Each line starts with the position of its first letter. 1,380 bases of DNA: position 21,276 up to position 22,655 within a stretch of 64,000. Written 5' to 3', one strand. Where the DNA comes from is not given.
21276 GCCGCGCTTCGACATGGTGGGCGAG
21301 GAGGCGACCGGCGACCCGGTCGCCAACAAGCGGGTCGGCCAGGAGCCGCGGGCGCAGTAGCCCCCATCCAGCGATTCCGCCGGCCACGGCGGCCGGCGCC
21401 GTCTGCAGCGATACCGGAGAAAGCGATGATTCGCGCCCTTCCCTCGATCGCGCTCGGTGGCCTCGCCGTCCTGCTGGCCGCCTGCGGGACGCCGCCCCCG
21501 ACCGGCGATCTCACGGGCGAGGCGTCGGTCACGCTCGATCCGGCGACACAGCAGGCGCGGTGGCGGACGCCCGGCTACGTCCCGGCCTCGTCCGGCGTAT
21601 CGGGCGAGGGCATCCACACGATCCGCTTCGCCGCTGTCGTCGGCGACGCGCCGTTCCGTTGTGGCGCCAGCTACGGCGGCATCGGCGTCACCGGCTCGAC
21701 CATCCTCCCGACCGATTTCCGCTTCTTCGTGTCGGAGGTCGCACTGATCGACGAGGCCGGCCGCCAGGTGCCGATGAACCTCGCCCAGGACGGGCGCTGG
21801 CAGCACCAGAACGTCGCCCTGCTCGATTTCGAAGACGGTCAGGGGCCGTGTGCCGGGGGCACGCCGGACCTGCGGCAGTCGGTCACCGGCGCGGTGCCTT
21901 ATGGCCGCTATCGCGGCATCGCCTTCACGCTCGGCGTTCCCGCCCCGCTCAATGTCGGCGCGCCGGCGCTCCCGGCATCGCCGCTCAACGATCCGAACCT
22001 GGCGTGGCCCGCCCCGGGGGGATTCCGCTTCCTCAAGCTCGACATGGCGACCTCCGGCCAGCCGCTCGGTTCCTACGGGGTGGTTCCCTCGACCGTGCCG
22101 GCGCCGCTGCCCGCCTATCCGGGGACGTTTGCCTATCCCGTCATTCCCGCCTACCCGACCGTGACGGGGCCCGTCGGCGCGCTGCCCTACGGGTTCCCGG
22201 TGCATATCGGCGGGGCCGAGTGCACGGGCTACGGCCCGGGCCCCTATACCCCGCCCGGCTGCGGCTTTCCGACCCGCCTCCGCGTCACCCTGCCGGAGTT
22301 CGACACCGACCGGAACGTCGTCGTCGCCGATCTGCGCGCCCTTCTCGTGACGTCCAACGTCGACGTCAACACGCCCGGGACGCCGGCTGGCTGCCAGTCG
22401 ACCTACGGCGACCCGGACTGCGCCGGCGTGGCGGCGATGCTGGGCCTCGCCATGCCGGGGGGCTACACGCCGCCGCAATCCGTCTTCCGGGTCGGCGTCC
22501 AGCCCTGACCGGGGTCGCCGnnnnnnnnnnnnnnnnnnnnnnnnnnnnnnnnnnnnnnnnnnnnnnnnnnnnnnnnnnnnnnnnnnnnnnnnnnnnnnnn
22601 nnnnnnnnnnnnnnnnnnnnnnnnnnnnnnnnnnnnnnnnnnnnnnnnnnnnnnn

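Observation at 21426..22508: Orphan MbnP-family lipoprotein with an apparently rewired metal site and no MbnH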

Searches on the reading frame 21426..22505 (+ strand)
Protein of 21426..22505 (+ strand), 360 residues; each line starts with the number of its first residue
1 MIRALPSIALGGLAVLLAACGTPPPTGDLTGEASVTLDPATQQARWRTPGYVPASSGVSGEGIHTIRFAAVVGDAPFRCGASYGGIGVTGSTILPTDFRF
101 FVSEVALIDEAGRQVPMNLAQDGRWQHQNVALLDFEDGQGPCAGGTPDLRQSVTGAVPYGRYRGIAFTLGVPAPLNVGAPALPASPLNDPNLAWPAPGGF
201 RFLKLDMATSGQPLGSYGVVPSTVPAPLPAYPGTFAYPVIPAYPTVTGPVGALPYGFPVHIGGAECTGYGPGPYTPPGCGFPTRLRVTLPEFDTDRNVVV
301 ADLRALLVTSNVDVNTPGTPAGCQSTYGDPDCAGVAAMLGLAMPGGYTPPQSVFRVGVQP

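Call 5: search_protein_families(library=ncbifam, proteins=[window:21426-22505:+], max_evalue=1)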
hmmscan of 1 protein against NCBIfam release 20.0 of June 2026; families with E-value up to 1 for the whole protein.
window:21426-22505:+ (360 aa): 1 family
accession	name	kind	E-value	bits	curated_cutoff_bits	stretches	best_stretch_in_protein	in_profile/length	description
TIGR04052.2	MbnP_like_WxW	equivalog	1.2e-60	205.1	140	1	65-355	3-255/257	MbnP family copper-binding protein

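Call 6: search_protein_families(library=pfam, proteins=[window:21426-22505:+], max_evalue=1)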
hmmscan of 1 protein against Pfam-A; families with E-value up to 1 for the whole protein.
window:21426-22505:+ (360 aa): 2 families
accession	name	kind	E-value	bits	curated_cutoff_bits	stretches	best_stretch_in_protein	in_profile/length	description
PF20243.3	MbnP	-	1.7e-25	90.5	27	1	65-316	5-183/189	MbnP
PF14408.11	Actino_peptide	-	0.057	14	25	1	32-47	6-21/58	Ribosomally synthesised peptide in actinomycetes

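Call 7: search_solved_structures(query=window:21426-22505:+, max_evalue=10, show_alignments=3)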
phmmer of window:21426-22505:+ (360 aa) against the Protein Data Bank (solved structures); distinct sequences matched with E-value up to 10: 1.
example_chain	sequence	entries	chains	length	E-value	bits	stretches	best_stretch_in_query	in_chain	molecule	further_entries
7l6g_A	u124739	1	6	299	8.6e-25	90.8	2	65-207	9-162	Metallo-mystery pair system four-Cys motif protein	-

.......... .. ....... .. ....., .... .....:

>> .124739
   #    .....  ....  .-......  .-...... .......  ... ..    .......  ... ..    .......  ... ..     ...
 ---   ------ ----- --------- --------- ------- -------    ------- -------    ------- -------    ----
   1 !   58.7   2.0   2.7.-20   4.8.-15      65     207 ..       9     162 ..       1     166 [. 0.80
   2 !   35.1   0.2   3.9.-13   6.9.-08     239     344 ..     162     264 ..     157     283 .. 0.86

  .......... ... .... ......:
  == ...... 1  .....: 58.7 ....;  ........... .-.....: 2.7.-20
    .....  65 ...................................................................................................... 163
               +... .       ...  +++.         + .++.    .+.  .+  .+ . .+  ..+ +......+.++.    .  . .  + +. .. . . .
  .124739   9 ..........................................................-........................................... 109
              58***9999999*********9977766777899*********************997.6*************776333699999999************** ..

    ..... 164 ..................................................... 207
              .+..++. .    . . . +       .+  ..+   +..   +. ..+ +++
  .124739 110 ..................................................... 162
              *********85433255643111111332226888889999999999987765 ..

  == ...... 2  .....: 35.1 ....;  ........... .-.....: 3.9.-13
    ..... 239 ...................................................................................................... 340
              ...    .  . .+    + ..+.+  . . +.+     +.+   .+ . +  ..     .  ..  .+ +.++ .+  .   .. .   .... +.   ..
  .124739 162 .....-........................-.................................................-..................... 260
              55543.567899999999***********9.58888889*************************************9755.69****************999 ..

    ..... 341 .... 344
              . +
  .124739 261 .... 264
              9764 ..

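Call 17: find_homologous_proteins(query=window:21426-22505:+, max_evalue=0.00001)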
Query window:21426-22505:+ (360 aa): 275 proteins with E <= 0.00001 among 8000 candidates; the best 120 are listed.
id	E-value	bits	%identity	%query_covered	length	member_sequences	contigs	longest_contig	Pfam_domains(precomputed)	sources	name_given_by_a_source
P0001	1.6e-238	809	100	100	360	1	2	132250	PF20243.4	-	-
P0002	8.4e-174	596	76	100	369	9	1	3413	PF20243.4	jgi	jgi:hypothetical protein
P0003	6.0e-173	593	74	100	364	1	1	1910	PF20243.4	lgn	-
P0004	5.2e-168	577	77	94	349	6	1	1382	PF20243.4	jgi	-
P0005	9.2e-168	576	73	100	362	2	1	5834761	PF20243.4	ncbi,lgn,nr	ncbi:hypothetical protein STVA_52630 [Allostella vacuolata]|nr:hypothetical protein STVA_52630 [Stel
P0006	3.5e-164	565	72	99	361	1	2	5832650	PF20243.4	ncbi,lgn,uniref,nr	ncbi:putative repeat protein (TIGR04052 family) [Stella humosa]|uniref:Putative repeat protein (TIGR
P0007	1.8e-156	539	71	95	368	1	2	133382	PF20243.4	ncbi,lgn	-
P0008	2.1e-156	539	71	100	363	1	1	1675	PF20243.4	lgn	-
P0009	2.2e-143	496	69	92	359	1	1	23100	PF20243.4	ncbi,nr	ncbi:MAG: metallo-mystery pair system four-Cys motif protein [Alphaproteobacteria bacterium]|nr:meta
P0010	8.8e-121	422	58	99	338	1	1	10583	PF20243.4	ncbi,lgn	ncbi:MAG: MbnP family copper-binding protein [Alphaproteobacteria bacterium]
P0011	2.5e-102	361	53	93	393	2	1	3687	PF20243.4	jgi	-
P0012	9.4e-80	287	54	82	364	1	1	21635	PF20243.4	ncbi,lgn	ncbi:MAG: MbnP family protein [Alphaproteobacteria bacterium]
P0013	1.5e-75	273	49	80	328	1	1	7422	PF20243.4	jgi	jgi:uncharacterized repeat protein (TIGR04052 family)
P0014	7.2e-75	271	48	85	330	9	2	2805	PF20243.4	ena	-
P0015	1.3e-72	263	47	84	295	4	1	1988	PF20243.4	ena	-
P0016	1.9e-72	263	47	81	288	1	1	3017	PF20243.4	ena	-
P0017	6.7e-72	261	49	79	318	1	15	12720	PF20243.4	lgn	-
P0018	1.0e-71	260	48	81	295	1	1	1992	PF20243.4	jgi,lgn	-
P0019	1.2e-71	260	49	80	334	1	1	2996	PF20243.4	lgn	-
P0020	1.5e-71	260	46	81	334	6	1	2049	PF20243.4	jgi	jgi:uncharacterized repeat protein (TIGR04052 family)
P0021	6.9e-71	257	49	77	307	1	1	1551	PF20243.4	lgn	-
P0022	7.3e-70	254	47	81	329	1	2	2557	PF20243.4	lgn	-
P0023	7.6e-70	254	47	81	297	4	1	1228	PF20243.4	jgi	-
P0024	8.1e-70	254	48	81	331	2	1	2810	PF20243.4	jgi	-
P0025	1.1e-69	253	44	81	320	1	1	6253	PF20243.4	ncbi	-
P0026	1.7e-69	253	46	77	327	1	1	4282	PF20243.4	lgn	-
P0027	2.2e-69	252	46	81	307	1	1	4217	PF20243.4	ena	-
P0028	7.7e-69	251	45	81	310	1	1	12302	PF20243.4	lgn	-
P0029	1.4e-68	250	45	82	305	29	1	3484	PF20243.4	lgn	-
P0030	3.3e-67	245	45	81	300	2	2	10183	PF20243.4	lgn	-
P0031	5.4e-67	245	45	81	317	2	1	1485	PF20243.4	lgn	-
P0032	5.4e-67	245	48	80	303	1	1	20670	PF20243.4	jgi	jgi:uncharacterized repeat protein (TIGR04052 family)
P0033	1.0e-66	244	46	82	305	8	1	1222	PF20243.4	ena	-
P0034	2.2e-66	243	45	81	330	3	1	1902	PF20243.4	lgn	-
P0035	3.0e-66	242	45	84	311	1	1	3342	PF20243.4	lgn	-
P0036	4.1e-66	242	42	81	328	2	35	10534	PF20243.4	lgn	-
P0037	5.1e-66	241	46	82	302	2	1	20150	PF20243.4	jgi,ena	-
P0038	5.5e-66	241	43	83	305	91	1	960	PF20243.4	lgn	-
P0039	6.7e-66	241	46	81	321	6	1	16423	PF20243.4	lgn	-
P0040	1.1e-65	240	46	78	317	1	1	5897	PF20243.4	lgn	-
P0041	1.4e-65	240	41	82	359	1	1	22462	PF20243.4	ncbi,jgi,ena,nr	ncbi:MAG: metallo-mystery pair system four-Cys motif protein [Oculatellaceae cyanobacterium Prado106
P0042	1.5e-65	240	44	85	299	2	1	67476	PF20243.4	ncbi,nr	ncbi:MAG: metallo-mystery pair system four-Cys motif protein [Enhydrobacter sp.]|nr:metallo-mystery 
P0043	1.5e-65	240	45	84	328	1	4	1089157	PF20243.4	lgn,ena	-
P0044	4.0e-65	238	45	81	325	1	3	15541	PF20243.4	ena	-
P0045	4.9e-65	238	43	81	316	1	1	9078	PF20243.4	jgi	-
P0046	1.7e-64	236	43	81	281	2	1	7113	PF20243.4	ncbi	-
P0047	1.8e-64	236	43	81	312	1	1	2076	PF20243.4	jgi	-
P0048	1.8e-64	236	43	81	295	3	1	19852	PF20243.4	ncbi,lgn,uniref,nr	ncbi:metallo-mystery pair system four-Cys motif protein [Cupriavidus basilensis]|uniref:Metallo-myst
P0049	2.7e-64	236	47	84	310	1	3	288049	PF20243.4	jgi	jgi:uncharacterized repeat protein (TIGR04052 family)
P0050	6.0e-64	235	45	84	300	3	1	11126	PF20243.4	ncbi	-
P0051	6.3e-64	235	42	81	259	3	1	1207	PF20243.4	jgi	jgi:uncharacterized repeat protein (TIGR04052 family)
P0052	7.5e-64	234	41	81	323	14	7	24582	PF20243.4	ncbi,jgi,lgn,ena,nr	ncbi:MAG TPA: metallo-mystery pair system four-Cys motif protein [Microcoleaceae bacterium UBA10368]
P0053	7.6e-64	234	43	81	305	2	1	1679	PF20243.4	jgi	jgi:uncharacterized repeat protein (TIGR04052 family)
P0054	1.8e-63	233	41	84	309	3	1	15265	PF20243.4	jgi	jgi:uncharacterized repeat protein (TIGR04052 family)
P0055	3.3e-63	232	41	81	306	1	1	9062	PF20243.4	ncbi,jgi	jgi:uncharacterized repeat protein (TIGR04052 family)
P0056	4.0e-63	232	41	81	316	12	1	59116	PF20243.4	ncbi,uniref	ncbi:MbnP family copper-binding protein [Microcoleus sp. B4-D4]|uniref:MbnP family copper-binding pr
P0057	5.6e-63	231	44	85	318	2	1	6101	PF20243.4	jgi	jgi:uncharacterized repeat protein (TIGR04052 family)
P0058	6.3e-63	231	37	88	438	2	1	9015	PF13442.12,PF00034.27,PF20243.4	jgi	jgi:uncharacterized repeat protein (TIGR04052 family)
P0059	8.2e-63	231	47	81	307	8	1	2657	PF20243.4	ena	-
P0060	8.3e-63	231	42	81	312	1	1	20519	PF20243.4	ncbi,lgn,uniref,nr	ncbi:MbnP family copper-binding protein [Ancylobacter lacus]|uniref:MbnP family copper-binding prote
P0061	1.0e-62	231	42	81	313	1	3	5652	PF20243.4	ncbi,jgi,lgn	ncbi:MAG: MbnP family copper-binding protein [Elainellaceae cyanobacterium]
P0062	1.5e-62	230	42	81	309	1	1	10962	PF20243.4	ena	-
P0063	2.1e-62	230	42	84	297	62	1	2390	PF20243.4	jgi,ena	-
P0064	2.1e-62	229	42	81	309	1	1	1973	PF20243.4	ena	-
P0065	2.6e-62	229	38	85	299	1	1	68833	PF20243.4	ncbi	ncbi:metallo-mystery pair system four-Cys motif protein [Scytonema sp. NUACC21]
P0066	3.4e-62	229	41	81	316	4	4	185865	PF20243.4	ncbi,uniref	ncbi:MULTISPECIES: MbnP family copper-binding protein [unclassified Microcoleus]|uniref:MbnP family 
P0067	6.1e-62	228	42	98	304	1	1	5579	PF20243.4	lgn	-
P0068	6.9e-62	228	40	81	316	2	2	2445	PF20243.4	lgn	-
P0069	7.1e-62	228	38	88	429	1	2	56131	PF13442.12,PF00034.27,PF20243.4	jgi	-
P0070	7.7e-62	228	45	81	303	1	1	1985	PF20243.4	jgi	jgi:uncharacterized repeat protein (TIGR04052 family)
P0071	9.1e-62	227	45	81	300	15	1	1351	PF20243.4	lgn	-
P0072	1.0e-61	227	46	81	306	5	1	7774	PF20243.4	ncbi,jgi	jgi:uncharacterized repeat protein (TIGR04052 family)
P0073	1.3e-61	227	40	84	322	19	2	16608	PF20243.4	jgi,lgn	jgi:uncharacterized repeat protein (TIGR04052 family)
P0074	1.4e-61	227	44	81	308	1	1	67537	PF20243.4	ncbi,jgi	jgi:uncharacterized repeat protein (TIGR04052 family)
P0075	2.2e-61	226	38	83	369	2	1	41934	PF20243.4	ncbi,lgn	ncbi:MAG: MbnP family copper-binding protein [Cyanobacteria bacterium P01_G01_bin.39]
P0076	2.3e-61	226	45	81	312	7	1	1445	PF20243.4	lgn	-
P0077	4.3e-61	225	43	84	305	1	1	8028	PF20243.4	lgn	-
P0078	4.3e-61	225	46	81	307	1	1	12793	PF20243.4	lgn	-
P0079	4.4e-61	225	43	81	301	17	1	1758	PF20243.4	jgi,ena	jgi:uncharacterized repeat protein (TIGR04052 family)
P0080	4.9e-61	225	40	81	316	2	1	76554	PF20243.4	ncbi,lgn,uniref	ncbi:MAG: MbnP family copper-binding protein [Microcoleus sp.]|uniref:MbnP family copper-binding pro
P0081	8.7e-61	224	41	81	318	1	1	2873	PF20243.4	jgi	jgi:uncharacterized repeat protein (TIGR04052 family)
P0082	9.1e-61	224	43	77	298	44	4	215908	PF20243.4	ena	-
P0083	1.2e-60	224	41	81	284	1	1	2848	PF20243.4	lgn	-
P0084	1.5e-60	223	42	81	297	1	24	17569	PF20243.4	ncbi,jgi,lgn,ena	jgi:uncharacterized repeat protein (TIGR04052 family)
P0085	2.1e-60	223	44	81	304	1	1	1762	PF20243.4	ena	-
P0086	2.6e-60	223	44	84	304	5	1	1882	PF20243.4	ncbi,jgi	jgi:uncharacterized repeat protein (TIGR04052 family)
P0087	3.2e-60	222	43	81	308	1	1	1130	PF20243.4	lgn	-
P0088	3.6e-60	222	43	84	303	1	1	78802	PF20243.4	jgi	jgi:uncharacterized repeat protein (TIGR04052 family)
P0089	3.9e-60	222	41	80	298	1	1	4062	PF20243.4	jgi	jgi:uncharacterized repeat protein (TIGR04052 family)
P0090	4.4e-60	222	45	81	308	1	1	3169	PF20243.4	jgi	jgi:uncharacterized repeat protein (TIGR04052 family)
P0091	5.5e-60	222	41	82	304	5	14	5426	PF20243.4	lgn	-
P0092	6.1e-60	221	43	78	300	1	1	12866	PF20243.4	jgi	jgi:uncharacterized repeat protein (TIGR04052 family)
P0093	7.6e-60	221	42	81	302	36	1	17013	PF20243.4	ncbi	-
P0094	8.1e-60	221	45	85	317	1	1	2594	PF20243.4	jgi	jgi:uncharacterized repeat protein (TIGR04052 family)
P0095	8.3e-60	221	42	85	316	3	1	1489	PF20243.4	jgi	jgi:uncharacterized repeat protein (TIGR04052 family)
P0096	9.8e-60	221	43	81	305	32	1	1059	PF20243.4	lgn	-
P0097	1.1e-59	221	46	77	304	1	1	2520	PF20243.4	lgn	-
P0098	1.1e-59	221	43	74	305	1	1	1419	PF20243.4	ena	-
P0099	1.3e-59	220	43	81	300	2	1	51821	PF20243.4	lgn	-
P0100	1.3e-59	220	40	81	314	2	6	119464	PF20243.4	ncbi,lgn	-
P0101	1.5e-59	220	40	81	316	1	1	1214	PF20243.4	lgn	-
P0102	3.0e-59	219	41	81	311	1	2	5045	PF20243.4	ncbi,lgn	ncbi:MAG: MbnP family copper-binding protein [Pleurocapsa sp.]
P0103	3.9e-59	219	41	81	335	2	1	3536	PF20243.4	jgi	jgi:hypothetical protein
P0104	6.2e-59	218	44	81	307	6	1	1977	PF20243.4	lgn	-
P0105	8.0e-59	218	38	81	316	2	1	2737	PF20243.4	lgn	-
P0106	8.8e-59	218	42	81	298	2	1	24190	PF20243.4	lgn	-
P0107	9.0e-59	218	40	78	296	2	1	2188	PF20243.4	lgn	-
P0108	9.5e-59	217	41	81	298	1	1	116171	PF20243.4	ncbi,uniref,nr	ncbi:MbnP family copper-binding protein [Phreatobacter sp.]|uniref:MbnP family copper-binding protei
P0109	9.6e-59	217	43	81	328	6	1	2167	PF20243.4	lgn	-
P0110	1.2e-58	217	39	83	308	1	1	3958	PF20243.4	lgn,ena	-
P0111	1.3e-58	217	39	83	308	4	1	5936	PF20243.4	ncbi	-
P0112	1.4e-58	217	43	81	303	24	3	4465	PF20243.4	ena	-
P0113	1.4e-58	217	41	81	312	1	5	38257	PF20243.4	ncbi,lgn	-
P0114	1.4e-58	217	40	80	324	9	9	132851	PF20243.4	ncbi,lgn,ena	-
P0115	1.5e-58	217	43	84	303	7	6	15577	PF20243.4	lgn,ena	-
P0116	1.6e-58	217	39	85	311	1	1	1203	PF20243.4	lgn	-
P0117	2.8e-58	216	39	83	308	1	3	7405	PF20243.4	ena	-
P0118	3.0e-58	216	39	81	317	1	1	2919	PF20243.4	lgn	-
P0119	3.3e-58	216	43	81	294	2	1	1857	PF20243.4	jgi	jgi:uncharacterized repeat protein (TIGR04052 family)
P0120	3.7e-58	216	40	81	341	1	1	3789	PF20243.4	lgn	-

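Call 21: find_encoding_contigs(protein=P0006, flank=10000, max_places=3)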
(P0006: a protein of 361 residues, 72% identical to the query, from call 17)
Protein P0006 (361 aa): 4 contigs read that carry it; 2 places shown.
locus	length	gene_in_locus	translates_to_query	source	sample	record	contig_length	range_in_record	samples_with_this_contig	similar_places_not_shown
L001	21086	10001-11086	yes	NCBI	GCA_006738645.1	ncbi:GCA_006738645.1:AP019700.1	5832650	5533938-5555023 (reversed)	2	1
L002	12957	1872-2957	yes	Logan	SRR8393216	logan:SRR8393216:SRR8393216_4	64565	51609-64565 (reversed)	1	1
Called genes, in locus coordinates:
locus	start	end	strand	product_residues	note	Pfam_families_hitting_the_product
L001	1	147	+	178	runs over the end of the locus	PF00583:Acetyltransf_1, PF13480:Acetyltransf_6 (faint), PF13673:Acetyltransf_10 (weak), PF13508:Acetyltransf_7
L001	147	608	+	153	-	PF01475:FUR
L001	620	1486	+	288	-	PF13444:Acetyltransf_5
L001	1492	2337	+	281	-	PF01553:Acyltransferase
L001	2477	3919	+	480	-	PF00919:UPF0004, PF04055:Radical_SAM, PF01938:TRAM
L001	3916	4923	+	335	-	PF02562:PhoH, PF13245:AAA_19 (weak), PF13604:AAA_30 (weak)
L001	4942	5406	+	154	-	PF02130:YbeY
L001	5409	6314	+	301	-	PF00571:CBS (weak), PF03471:CorC_HlyC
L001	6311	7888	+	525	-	PF20154:LNT_N, PF00795:CN_hydrolase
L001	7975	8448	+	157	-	PF13560:HTH_31 (weak), PF01381:HTH_3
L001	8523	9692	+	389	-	PF00438:S-AdoMet_synt_N, PF02772:S-AdoMet_synt_M, PF02773:S-AdoMet_synt_C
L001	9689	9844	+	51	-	-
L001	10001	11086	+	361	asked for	PF20243:MbnP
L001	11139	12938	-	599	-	PF02518:HATPase_c, PF13589:HATPase_c_3, PF01119:DNA_mis_repair, PF08676:MutL_C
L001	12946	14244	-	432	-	PF00342:PGI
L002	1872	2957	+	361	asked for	PF20243:MbnP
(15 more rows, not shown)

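Call 22: find_encoding_contigs(protein=P0005, flank=10000, max_places=3)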
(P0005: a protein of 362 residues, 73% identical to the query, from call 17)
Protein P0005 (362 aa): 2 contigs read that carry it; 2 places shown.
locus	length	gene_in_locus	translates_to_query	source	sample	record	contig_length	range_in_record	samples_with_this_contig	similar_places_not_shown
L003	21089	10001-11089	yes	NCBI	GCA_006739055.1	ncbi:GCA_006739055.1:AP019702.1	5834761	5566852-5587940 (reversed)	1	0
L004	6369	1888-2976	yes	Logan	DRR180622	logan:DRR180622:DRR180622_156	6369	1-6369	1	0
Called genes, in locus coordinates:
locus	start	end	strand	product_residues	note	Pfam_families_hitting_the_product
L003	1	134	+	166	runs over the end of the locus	PF00583:Acetyltransf_1, PF13673:Acetyltransf_10 (weak), PF13508:Acetyltransf_7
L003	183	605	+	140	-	PF01475:FUR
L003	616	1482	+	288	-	PF13444:Acetyltransf_5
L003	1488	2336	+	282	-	PF01553:Acyltransferase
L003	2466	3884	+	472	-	PF00919:UPF0004, PF04055:Radical_SAM, PF01938:TRAM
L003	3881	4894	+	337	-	PF02562:PhoH, PF13245:AAA_19 (faint), PF13604:AAA_30 (weak)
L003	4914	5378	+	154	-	PF02130:YbeY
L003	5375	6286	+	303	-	PF00571:CBS (weak), PF03471:CorC_HlyC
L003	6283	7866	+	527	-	PF20154:LNT_N, PF00795:CN_hydrolase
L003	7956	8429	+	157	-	PF13560:HTH_31 (weak), PF01381:HTH_3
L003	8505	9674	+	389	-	PF00438:S-AdoMet_synt_N, PF02772:S-AdoMet_synt_M, PF02773:S-AdoMet_synt_C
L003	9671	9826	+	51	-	-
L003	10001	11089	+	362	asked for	PF20243:MbnP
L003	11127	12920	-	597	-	PF02518:HATPase_c (weak), PF13589:HATPase_c_3, PF01119:DNA_mis_repair, PF08676:MutL_C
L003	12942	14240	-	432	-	PF00342:PGI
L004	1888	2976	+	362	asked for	PF20243:MbnP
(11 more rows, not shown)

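Call 24: find_encoding_contigs(protein=P0009, flank=10000, max_places=2)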
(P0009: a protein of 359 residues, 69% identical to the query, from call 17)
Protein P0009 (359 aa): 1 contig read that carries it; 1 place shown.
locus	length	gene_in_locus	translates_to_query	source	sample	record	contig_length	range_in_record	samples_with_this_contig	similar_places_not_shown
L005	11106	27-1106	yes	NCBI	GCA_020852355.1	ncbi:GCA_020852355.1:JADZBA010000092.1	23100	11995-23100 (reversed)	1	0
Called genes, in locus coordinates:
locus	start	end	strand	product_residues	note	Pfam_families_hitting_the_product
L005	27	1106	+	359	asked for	PF20243:MbnP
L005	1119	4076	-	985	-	PF13692:Glyco_trans_1_4 (weak), PF20706:GT4-conflict, PF00534:Glycos_transf_1, PF13692:Glyco_trans_1_4, PF03452:Anp1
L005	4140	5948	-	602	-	PF13589:HATPase_c_3, PF01119:DNA_mis_repair, PF08676:MutL_C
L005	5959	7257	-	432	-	PF00342:PGI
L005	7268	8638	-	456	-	PF00675:Peptidase_M16 (weak), PF05193:Peptidase_M16_C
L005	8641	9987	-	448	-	PF00675:Peptidase_M16, PF05193:Peptidase_M16_C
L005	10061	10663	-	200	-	PF11233:DUF3035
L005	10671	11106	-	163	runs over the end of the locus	PF01252:Peptidase_A8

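Call 25: find_encoding_contigs(protein=P0010, flank=10000, max_places=2)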
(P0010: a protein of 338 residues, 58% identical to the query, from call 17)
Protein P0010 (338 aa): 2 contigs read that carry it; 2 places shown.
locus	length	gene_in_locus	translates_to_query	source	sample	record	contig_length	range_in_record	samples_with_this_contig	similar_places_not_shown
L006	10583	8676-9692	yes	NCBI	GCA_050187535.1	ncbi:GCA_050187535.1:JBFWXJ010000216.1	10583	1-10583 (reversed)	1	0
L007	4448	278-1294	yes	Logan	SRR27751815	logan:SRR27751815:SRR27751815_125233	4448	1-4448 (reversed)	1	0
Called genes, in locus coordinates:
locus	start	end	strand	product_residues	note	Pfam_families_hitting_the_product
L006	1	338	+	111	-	?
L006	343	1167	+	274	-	PF01553:Acyltransferase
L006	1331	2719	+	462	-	PF00919:UPF0004, PF04055:Radical_SAM, PF01938:TRAM (faint)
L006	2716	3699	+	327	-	PF02562:PhoH, PF13245:AAA_19 (faint)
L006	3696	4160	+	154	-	PF02130:YbeY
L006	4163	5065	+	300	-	PF00571:CBS (weak), PF03471:CorC_HlyC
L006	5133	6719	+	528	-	PF20154:LNT_N, PF00795:CN_hydrolase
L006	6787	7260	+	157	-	PF01381:HTH_3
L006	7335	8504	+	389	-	PF00438:S-AdoMet_synt_N, PF02772:S-AdoMet_synt_M, PF02773:S-AdoMet_synt_C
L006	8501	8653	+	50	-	-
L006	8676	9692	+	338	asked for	PF20243:MbnP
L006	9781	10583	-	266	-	PF03452:Anp1, PF13704:Glyco_tranf_2_4 (weak), PF03452:Anp1 (weak)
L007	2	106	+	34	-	?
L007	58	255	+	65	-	-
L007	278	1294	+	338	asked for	PF20243:MbnP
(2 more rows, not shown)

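Call 26: find_encoding_contigs(protein=P0012, flank=10000, max_places=2)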
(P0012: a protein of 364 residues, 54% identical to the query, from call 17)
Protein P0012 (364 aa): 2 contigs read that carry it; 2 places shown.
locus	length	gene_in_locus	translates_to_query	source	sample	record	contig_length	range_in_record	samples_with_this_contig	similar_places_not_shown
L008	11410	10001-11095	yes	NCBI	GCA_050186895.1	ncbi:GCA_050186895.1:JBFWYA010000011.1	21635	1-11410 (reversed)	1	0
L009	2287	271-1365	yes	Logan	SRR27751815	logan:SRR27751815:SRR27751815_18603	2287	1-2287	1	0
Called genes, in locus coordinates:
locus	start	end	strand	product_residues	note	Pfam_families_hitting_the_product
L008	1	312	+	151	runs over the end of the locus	PF00583:Acetyltransf_1, PF13673:Acetyltransf_10, PF13508:Acetyltransf_7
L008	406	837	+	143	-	PF01475:FUR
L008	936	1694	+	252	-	PF21926:FeeM (weak), PF13444:Acetyltransf_5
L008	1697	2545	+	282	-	PF01553:Acyltransferase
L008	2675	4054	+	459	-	PF00919:UPF0004, PF04055:Radical_SAM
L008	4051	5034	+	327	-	PF02562:PhoH, PF13604:AAA_30 (faint), PF13245:AAA_19 (faint)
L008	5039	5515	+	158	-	PF02130:YbeY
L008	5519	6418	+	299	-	PF00571:CBS (weak), PF03471:CorC_HlyC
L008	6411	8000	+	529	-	PF20154:LNT_N, PF00795:CN_hydrolase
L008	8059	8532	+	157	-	PF01381:HTH_3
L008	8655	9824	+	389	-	PF00438:S-AdoMet_synt_N, PF02772:S-AdoMet_synt_M, PF02773:S-AdoMet_synt_C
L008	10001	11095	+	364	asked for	PF20243:MbnP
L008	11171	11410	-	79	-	PF03452:Anp1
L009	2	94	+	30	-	?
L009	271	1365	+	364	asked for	PF20243:MbnP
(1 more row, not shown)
